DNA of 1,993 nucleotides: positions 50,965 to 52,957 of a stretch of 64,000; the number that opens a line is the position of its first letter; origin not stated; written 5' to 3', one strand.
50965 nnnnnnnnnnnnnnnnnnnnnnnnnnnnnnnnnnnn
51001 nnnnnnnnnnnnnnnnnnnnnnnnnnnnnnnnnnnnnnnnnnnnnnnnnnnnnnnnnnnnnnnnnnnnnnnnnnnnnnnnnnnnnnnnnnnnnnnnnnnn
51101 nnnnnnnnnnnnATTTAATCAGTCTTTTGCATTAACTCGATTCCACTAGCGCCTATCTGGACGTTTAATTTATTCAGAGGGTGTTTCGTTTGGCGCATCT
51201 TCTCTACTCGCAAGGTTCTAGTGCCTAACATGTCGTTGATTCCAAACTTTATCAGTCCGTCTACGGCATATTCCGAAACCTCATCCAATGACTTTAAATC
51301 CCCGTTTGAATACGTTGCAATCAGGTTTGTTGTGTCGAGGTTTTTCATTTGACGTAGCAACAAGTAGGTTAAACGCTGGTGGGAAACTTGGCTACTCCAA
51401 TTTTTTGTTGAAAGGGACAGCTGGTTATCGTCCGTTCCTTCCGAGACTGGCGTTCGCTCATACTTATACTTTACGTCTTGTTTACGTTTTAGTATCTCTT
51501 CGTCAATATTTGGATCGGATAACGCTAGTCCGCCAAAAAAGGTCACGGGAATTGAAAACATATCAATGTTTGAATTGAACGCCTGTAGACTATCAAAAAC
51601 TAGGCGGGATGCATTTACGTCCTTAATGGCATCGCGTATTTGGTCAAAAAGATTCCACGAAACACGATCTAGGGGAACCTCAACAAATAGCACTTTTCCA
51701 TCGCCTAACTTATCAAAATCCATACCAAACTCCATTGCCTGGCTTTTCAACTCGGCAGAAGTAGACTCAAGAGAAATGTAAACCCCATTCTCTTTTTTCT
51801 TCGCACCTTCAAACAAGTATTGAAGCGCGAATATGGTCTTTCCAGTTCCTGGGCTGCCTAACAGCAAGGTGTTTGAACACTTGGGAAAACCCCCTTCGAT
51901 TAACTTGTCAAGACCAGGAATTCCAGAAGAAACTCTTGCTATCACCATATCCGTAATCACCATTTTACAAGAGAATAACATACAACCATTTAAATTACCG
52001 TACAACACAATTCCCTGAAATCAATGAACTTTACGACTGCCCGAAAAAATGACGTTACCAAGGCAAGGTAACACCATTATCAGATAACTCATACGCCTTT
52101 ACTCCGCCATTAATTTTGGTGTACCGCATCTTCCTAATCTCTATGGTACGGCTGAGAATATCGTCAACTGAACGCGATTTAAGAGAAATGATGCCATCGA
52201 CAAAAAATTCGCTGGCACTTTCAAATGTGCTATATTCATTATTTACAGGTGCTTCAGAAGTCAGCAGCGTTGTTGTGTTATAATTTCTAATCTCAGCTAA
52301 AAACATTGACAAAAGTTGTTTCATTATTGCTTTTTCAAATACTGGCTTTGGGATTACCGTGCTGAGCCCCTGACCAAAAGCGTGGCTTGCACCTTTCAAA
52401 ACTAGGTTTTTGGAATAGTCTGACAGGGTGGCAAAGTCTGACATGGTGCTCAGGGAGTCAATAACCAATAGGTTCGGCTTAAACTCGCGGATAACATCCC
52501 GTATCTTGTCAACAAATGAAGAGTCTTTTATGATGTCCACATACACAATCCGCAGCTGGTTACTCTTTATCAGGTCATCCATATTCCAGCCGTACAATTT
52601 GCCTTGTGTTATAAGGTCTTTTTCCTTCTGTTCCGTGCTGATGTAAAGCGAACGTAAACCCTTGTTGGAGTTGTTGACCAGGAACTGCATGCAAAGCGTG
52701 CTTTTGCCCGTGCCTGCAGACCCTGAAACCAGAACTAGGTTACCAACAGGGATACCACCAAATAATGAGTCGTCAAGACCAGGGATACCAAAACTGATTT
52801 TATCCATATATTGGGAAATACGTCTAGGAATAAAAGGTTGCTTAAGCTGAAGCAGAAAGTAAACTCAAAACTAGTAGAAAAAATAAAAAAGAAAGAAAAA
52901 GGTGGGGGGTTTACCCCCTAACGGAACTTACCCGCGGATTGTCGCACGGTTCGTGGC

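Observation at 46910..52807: Six-gene operon: KaiC-like, KaiC-like, Roadblock/LC7, FIST, LuxE-like, LuxC-like. A candidate sensory ATPase module wired to an acyl-activating/aldehyde-forming enzyme pair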

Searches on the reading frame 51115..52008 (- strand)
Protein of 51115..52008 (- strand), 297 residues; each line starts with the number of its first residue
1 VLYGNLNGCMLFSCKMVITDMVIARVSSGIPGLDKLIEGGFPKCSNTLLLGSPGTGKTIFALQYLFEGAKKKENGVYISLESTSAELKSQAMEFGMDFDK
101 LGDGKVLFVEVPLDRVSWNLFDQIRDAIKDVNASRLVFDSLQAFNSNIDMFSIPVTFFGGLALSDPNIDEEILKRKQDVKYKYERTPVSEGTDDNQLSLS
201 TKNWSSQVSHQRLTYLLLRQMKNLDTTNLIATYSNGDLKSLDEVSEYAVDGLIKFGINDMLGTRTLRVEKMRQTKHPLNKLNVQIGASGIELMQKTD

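Call 3: search_protein_families(library=pfam, proteins=[window:51115-52008:-], max_evalue=0.01)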
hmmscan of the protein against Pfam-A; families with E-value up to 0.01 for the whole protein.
window:51115-52008:- (297 aa): 5 families
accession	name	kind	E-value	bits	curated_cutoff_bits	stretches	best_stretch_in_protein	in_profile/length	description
PF06745.19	ATPase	-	1.4e-44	152.7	26.6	2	26-144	1-131/231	KaiC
PF13481.12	AAA_25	-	2.7e-08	34.1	27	1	20-147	9-158/195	AAA domain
PF03796.21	DnaB_C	-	0.00022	21.2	27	1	26-92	2-68/255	DnaB-like helicase C terminal domain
PF07088.17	GvpD_P-loop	-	0.00041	20.7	24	1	48-142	14-116/189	GvpD gas vesicle protein, P-loop domain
PF13479.12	AAA_24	-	0.0077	16.5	27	0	48-144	6-76/195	AAA domain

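Call 4: search_protein_families(library=ncbifam, proteins=[window:51115-52008:-], max_evalue=0.01)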
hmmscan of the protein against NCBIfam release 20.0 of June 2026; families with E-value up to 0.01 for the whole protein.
window:51115-52008:- (297 aa): 16 families
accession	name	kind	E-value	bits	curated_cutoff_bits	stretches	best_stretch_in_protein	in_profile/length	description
NF006799.0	PRK09302.1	equivalog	7.7e-31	107.2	408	2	20-149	7-147/515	circadian clock protein KaiC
TIGR03877.1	thermo_KaiC_1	hypoth_equivalog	9.1e-29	100.6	307.25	2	23-102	1-80/238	KaiC domain-containing protein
TIGR03881.1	KaiC_arch_4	hypoth_equivalog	1.4e-26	93.6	247.8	2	25-110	2-88/231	KaiC domain-containing protein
TIGR03880.1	KaiC_arch_3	hypoth_equivalog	1.8e-25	89.8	249.45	1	29-145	1-120/224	KaiC domain-containing protein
TIGR02655.1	circ_KaiC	equivalog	3e-16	59.1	546.25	1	23-147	242-368/484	circadian clock protein KaiC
NF004723.0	PRK06067.1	subfamily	2.1e-10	40.5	194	1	25-147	15-144/243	flagellar accessory protein FlaH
TIGR00416.1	sms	equivalog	7.5e-10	38.1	403.05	1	23-146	73-184/454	DNA repair protein RadA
NF052589.1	ArlH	equivalog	5e-09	36.2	215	1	33-147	9-130/229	archaellum protein ArlH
TIGR03878.1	thermo_KaiC_2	hypoth_equivalog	1.7e-07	30.9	232.2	1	39-150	31-149/259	KaiC domain-containing protein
NF006861.0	PRK09361.1-1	equivalog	1.5e-06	28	278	1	25-93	4-72/235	DNA repair and recombination protein RadB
NF004629.0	PRK05973.1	equivalog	2e-06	27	156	1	48-103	68-123/237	DNA helicase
TIGR02237.1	recomb_radB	equivalog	2.1e-05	24.5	172.4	1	33-142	1-107/210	DNA repair and recombination protein RadB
TIGR03600.1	phage_DnaB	exception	3.1e-05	23.2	498.65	1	24-137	175-280/421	phage replicative helicase, DnaB family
NF006320.0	PRK08533.1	equivalog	3.2e-05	23.6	215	1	32-113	12-95/230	flagellar accessory protein FlaH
NF003301.0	PRK04301.1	equivalog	0.00088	18.5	259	1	21-83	78-146/316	DNA repair and recombination protein RadA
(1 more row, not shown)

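Call 81: search_protein_families(library=padloc, proteins=[window:51115-51963:-], max_evalue=0.001)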
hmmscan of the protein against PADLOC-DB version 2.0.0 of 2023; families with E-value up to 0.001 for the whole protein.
window:51115-51963:- (282 aa): 1 family
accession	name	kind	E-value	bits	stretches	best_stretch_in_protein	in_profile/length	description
PDLC04140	mad8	-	0.00039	18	1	26-133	24-127/314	mads_8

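Call 98: search_solved_structures(query=window:51115-51963:-, max_evalue=0.00001)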
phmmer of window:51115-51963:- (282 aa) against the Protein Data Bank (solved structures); distinct sequences matched with E-value up to 0.00001: 44.
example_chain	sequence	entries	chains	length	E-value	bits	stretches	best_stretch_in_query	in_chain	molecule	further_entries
8zn5_B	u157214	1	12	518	4.9e-32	114.8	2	7-134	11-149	KaiC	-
8zn6_F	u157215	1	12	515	1.9e-30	109.6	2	8-137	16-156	KaiC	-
8zn7_D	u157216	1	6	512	3.5e-29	105.4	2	9-133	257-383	KaiC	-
7x1y_A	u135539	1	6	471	3.9e-28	102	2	7-98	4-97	Circadian clock oscillator protein KaiC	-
7x1z_A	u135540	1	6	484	4.3e-28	101.8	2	7-98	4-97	Circadian clock oscillator protein KaiC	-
7dyi_A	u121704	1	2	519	5.7e-28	101.4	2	7-99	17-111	Circadian clock protein kinase KaiC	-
4ijm_A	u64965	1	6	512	5.7e-28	101.4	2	7-98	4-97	Circadian clock protein kinase KaiC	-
3k09_A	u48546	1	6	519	5.7e-28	101.4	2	7-99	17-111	Circadian clock protein kinase kaiC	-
3k0c_A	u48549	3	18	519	5.7e-28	101.4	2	7-99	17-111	Circadian clock protein kinase KaiC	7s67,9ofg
7s65_A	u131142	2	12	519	5.7e-28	101.4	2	7-99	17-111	Circadian clock protein kinase KaiC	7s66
3k0e_A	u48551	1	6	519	5.7e-28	101.4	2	7-99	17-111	Circadian clock protein kinase KaiC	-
3jzm_A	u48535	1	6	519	5.7e-28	101.4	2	7-99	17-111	Circadian clock protein kinase kaiC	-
7dyk_A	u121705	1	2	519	5.7e-28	101.4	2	7-99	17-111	Circadian clock protein kinase KaiC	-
1u9i_A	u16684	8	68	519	5.7e-28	101.4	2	7-99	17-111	KaiC | Circadian clock protein kinase kaiC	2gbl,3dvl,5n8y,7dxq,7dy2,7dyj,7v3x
7dye_A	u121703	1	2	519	5.7e-28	101.4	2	7-99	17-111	Circadian clock protein kinase KaiC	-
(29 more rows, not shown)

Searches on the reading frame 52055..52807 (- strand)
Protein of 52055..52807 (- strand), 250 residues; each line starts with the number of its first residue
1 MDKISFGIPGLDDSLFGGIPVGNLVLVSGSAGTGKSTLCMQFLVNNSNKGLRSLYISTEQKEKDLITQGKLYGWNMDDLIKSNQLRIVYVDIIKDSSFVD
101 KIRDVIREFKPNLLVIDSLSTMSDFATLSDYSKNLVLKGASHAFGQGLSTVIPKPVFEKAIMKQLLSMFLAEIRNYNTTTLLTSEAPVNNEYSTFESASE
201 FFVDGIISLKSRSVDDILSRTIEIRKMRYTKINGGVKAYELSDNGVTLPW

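Call 3: search_protein_families(library=pfam, proteins=[window:52055-52807:-], max_evalue=0.01)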
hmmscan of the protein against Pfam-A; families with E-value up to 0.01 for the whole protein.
window:52055-52807:- (250 aa): 14 families
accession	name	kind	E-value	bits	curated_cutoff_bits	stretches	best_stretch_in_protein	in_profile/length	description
PF06745.19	ATPase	-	1.9e-45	155.5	26.6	2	6-122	3-131/231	KaiC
PF20720.3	nSTAND3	-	1.6e-06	28.4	27.2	1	23-118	18-110/155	Novel STAND NTPase 3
PF13481.12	AAA_25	-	6.3e-06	26.4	27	1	13-123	24-156/195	AAA domain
PF25199.1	nSTAND_NTPase5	-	5.1e-05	23.6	34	1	23-64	42-84/145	Novel STAND NTPase 5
PF03796.21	DnaB_C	-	0.00013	21.9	27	1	7-68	5-66/255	DnaB-like helicase C terminal domain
PF13191.12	AAA_16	-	0.00043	21.2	32.6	1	22-47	24-49/167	AAA ATPase domain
PF07088.17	GvpD_P-loop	-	0.0008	19.8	24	0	21-210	9-173/189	GvpD gas vesicle protein, P-loop domain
PF09848.15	SLFN-g3_helicase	-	0.0014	18.5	24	1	24-65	3-46/354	Schlafen group 3, DNA/RNA helicase domain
PF21445.3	ADDB_N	-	0.0023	17.6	26.6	0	88-136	105-153/290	ADDB, N-terminal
PF13173.12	AAA_14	-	0.0025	18.3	27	1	24-109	4-88/129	AAA domain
PF00154.27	RecA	-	0.0025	17.7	27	1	3-82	32-110/262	recA bacterial DNA recombination protein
PF13401.12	AAA_22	-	0.0058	17.4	27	0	23-111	6-60/130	AAA domain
PF05625.17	PAXNEB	-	0.0096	15.4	28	0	4-33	19-48/366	PAXNEB protein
PF05673.19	DUF815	-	0.0098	15.5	23.8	0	23-60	54-91/249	Protein of unknown function (DUF815)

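Call 4: search_protein_families(library=ncbifam, proteins=[window:52055-52807:-], max_evalue=0.01)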
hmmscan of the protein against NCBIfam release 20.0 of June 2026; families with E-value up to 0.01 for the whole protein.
window:52055-52807:- (250 aa): 24 families
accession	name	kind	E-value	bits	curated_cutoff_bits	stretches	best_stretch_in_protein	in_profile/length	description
TIGR03880.1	KaiC_arch_3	hypoth_equivalog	1.6e-33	116.2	249.45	2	7-125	1-122/224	KaiC domain-containing protein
NF006799.0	PRK09302.1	equivalog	2e-28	99.2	408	2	2-95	11-105/515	circadian clock protein KaiC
TIGR03881.1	KaiC_arch_4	hypoth_equivalog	3.9e-26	92.1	247.8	1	3-234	2-213/231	KaiC domain-containing protein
TIGR03877.1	thermo_KaiC_1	hypoth_equivalog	6.6e-26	91.3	307.25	1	2-248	2-232/238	KaiC domain-containing protein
TIGR02655.1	circ_KaiC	equivalog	2e-19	69.6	546.25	1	3-247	2-227/484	circadian clock protein KaiC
NF052589.1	ArlH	equivalog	8e-18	65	215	1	9-231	7-204/229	archaellum protein ArlH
NF004723.0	PRK06067.1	subfamily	3.3e-17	62.8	194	1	7-128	19-147/243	flagellar accessory protein FlaH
TIGR00416.1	sms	equivalog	6.7e-12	44.9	403.05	1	4-123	76-183/454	DNA repair protein RadA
NF006320.0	PRK08533.1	equivalog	1.8e-10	40.8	215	1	10-122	12-129/230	flagellar accessory protein FlaH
TIGR03878.1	thermo_KaiC_2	hypoth_equivalog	3.4e-09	36.4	232.2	1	16-122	30-143/259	KaiC domain-containing protein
TIGR02237.1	recomb_radB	equivalog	6e-08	32.8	172.4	1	11-122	1-109/210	DNA repair and recombination protein RadB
NF004629.0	PRK05973.1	equivalog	1e-07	31.2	156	1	14-120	56-157/237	DNA helicase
NF003301.0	PRK04301.1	equivalog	4.9e-06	25.9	259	1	2-121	81-208/316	DNA repair and recombination protein RadA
TIGR02236.1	recomb_radA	equivalog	6.2e-05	22.5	361.15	1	2-121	76-204/311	DNA repair and recombination protein RadA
TIGR03600.1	phage_DnaB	exception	8.4e-05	21.7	498.65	1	4-68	177-241/421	phage replicative helicase, DnaB family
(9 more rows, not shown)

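Call 8: list_cluster_members(proteins=[window:52055-52807:-, window:51115-51963:-, window:50741-51112:-, window:49443-50729:-, window:48331-49440:-, window:46910-48310:-, window:52928-55321:-])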
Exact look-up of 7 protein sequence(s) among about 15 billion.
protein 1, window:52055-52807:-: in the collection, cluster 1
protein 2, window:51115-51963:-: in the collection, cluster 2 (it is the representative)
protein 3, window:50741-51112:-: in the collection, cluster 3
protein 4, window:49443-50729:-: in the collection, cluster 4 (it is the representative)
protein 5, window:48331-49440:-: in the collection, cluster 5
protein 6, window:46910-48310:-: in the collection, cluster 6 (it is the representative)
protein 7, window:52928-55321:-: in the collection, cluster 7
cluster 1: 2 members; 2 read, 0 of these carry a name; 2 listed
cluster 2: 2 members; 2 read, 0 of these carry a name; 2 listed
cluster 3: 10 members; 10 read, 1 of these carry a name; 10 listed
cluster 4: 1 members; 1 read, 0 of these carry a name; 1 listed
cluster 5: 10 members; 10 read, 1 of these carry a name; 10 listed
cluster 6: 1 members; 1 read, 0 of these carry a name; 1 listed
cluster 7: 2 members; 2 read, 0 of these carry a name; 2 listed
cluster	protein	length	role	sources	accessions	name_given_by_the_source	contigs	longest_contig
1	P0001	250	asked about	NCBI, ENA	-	-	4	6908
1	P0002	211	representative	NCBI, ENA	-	-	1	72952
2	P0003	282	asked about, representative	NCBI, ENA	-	-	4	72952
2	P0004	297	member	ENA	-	-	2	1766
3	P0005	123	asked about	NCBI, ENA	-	-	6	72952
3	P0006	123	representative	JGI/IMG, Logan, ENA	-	-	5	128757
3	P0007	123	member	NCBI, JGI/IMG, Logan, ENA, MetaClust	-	\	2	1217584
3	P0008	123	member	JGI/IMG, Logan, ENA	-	-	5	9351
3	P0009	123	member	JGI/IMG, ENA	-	-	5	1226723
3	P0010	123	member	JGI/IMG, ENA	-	-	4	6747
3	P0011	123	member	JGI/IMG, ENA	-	-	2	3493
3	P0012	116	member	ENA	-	-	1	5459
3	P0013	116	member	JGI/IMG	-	-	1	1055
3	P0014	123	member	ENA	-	-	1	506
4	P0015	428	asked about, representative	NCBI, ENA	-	-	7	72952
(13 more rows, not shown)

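Call 10: find_encoding_contigs(protein=P0009, flank=10000, max_places=3)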
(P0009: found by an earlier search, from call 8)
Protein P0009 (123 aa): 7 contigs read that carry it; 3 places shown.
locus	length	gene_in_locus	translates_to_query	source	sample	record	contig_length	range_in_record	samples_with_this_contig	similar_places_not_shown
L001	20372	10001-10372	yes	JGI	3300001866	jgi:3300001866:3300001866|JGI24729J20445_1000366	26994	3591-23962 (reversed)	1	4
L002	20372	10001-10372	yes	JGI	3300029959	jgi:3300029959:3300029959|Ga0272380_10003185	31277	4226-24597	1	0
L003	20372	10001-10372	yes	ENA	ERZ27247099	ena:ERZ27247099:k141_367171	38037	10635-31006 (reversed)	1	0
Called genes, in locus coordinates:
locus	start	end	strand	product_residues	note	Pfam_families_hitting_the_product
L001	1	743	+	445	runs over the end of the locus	PF27218:MJ0043_C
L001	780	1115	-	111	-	-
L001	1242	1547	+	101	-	PF01741:MscL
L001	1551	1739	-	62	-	-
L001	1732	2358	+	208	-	PF03193:RsgA_GTPase (faint), PF01926:MMR_HSR1, PF02421:FeoB_N (faint), PF00009:GTP_EFTU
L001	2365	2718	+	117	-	PF09846:OapB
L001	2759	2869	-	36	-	-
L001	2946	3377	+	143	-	PF09845:OapC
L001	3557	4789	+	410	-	PF04513:Baculo_PEP_C (faint)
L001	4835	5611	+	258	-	PF00142:Fer4_NifH (faint), PF01656:CbiA, PF10609:ParA, PF13614:AAA_31, PF10609:ParA (weak)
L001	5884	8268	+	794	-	PF05124:S_layer_C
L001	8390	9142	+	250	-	PF06745:ATPase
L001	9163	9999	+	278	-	PF03796:DnaB_C (faint), PF06745:ATPase, PF13481:AAA_25 (weak), PF06745:ATPase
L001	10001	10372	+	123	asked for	-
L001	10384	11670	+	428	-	PF08495:FIST, PF10442:FIST_C (weak)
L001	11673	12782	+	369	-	PF04443:LuxE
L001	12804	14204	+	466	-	PF05893:LuxC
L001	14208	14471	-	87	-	-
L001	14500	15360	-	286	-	-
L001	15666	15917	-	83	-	-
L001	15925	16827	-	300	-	-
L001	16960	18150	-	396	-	-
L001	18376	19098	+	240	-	PF00254:FKBP_C, PF22199:FKBP26_IF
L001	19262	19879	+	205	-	PF00227:Proteasome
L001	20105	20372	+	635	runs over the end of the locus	PF17214:KH_TffA, PF00753:Lactamase_B, PF23023:Anti-Pycsar_Apyc1, PF12706:Lactamase_B_2, PF16661:Lactamase_B_6, PF10996:Beta-Casp, PF07521:RMMBL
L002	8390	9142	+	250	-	PF06745:ATPase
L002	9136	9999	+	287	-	PF13481:AAA_25 (weak), PF03796:DnaB_C (faint), PF06745:ATPase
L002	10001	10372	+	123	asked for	-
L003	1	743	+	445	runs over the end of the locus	PF27218:MJ0043_C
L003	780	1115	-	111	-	-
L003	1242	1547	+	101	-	PF01741:MscL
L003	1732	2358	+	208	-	PF03193:RsgA_GTPase (faint), PF01926:MMR_HSR1, PF02421:FeoB_N (faint), PF00009:GTP_EFTU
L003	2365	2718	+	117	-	PF09846:OapB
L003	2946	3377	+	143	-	PF09845:OapC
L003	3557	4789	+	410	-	PF04513:Baculo_PEP_C (faint)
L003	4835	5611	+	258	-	PF00142:Fer4_NifH (faint), PF01656:CbiA, PF10609:ParA, PF13614:AAA_31, PF10609:ParA (weak)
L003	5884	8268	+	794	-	PF05124:S_layer_C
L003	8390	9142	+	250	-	PF06745:ATPase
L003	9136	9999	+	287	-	PF13481:AAA_25 (weak), PF03796:DnaB_C (faint), PF06745:ATPase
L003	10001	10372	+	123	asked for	-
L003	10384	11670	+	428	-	PF08495:FIST, PF10442:FIST_C (weak)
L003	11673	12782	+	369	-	PF04443:LuxE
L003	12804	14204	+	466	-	PF05893:LuxC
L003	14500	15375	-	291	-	-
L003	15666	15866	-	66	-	-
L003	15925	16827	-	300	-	-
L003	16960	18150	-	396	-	-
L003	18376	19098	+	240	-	PF00254:FKBP_C, PF22199:FKBP26_IF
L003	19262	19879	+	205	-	PF00227:Proteasome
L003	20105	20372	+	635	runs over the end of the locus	PF17214:KH_TffA, PF00753:Lactamase_B, PF23023:Anti-Pycsar_Apyc1, PF12706:Lactamase_B_2, PF16661:Lactamase_B_6, PF10996:Beta-Casp, PF07521:RMMBL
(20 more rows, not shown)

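Call 47: search_protein_families(library=pfam, alignment_id=A3, max_evalue=0.00001)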
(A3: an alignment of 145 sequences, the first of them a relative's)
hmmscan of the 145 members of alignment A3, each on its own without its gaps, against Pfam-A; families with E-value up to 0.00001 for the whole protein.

A. member 1, L001:11673-12782:+ (369 aa): 1 family
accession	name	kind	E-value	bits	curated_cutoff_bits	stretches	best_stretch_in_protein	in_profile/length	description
PF04443.18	LuxE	-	6.2e-41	141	24.9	1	5-362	16-388/391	Acyl-protein synthetase, LuxE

B. families by the number of members that match (of 145 scanned): 83 families (the first 25 are shown)
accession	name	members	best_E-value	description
PF01494.25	FAD_binding_3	36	2.4e-19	FAD binding domain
PF01266.30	DAO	27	3.4e-14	FAD dependent oxidoreductase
PF12831.13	FAD_oxidored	22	3.1e-13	FAD dependent oxidoreductase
PF00890.30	FAD_binding_2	18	4.4e-10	FAD binding domain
PF22578.2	GGR_cat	17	6e-13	Geranylgeranyl reductase catalytic domain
PF01488.26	Shikimate_DH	17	2.9e-11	Shikimate / quinate 5-dehydrogenase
PF02882.25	THF_DHG_CYH_C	16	5.7e-09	Tetrahydrofolate dehydrogenase/cyclohydrolase, NAD(P)-binding domain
PF07992.20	Pyr_redox_2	14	3.8e-10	Pyridine nucleotide-disulphide oxidoreductase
PF13450.12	NAD_binding_8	12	2.5e-14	NAD(P)-binding Rossmann-like domain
PF03486.20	HI0933_like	11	8.4e-10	HI0933-like protein Rossmann domain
PF13412.12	HTH_24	5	2e-25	Winged helix-turn-helix DNA-binding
PF13404.12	HTH_AsnC-type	5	3.4e-23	AsnC-type helix-turn-helix domain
PF04055.27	Radical_SAM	5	1e-19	Radical SAM superfamily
PF01047.28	MarR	5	3e-09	MarR family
PF05893.19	LuxC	4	2.2e-91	Acyl-CoA reductase (LuxC)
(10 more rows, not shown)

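Call 81: search_protein_families(library=padloc, proteins=[window:52055-52807:-], max_evalue=0.001)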
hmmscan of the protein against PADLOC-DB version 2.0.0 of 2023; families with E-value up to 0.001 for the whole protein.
window:52055-52807:- (250 aa): 2 families
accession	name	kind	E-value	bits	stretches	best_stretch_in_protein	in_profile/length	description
PDLC04140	mad8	-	2.8e-06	25.1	1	20-110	25-115/314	mads_8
PDLC05079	PDC-S73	-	0.00054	16.9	1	23-108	192-276/752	-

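Call 97: search_solved_structures(query=window:52055-52807:-, max_evalue=0.00001)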
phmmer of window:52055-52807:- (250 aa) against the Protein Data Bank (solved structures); distinct sequences matched with E-value up to 0.00001: 49.
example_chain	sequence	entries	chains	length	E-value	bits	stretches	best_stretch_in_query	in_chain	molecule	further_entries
8zn5_B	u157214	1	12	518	1.5e-35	126.3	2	3-127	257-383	KaiC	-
8zn6_F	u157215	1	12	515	2.6e-33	119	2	2-247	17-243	KaiC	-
8jon_A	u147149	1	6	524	1.5e-31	113.2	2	4-90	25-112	Circadian clock oscillator protein KaiC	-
5jwq_A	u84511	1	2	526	5.4e-30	108.2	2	3-121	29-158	Circadian clock protein kinase KaiC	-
7x1z_A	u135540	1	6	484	7.5e-30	107.7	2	6-247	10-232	Circadian clock oscillator protein KaiC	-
7s65_A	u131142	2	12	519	8.1e-30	107.6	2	6-247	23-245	Circadian clock protein kinase KaiC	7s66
3s1a_A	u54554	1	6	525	1.2e-29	107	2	6-247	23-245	Circadian clock protein kinase kaiC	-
9ofh_A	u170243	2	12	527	1.2e-29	107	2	6-247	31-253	Circadian clock oscillator protein KaiC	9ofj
7dy1_A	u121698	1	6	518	2e-29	106.3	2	3-121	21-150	Circadian clock protein kinase KaiC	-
3k09_A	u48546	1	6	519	2e-29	106.3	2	6-247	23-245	Circadian clock protein kinase kaiC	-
7x1y_A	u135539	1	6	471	2.1e-29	106.3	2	6-247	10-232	Circadian clock oscillator protein KaiC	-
4o0m_A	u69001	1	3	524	2.1e-29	106.2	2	3-121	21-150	Circadian clock protein kinase KaiC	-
8zn7_D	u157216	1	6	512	2.2e-29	106.1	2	2-121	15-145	KaiC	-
7dyk_A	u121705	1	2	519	2.5e-29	106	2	6-247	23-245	Circadian clock protein kinase KaiC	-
3k0f_A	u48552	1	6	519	3e-29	105.7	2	6-247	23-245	Circadian clock protein kinase KaiC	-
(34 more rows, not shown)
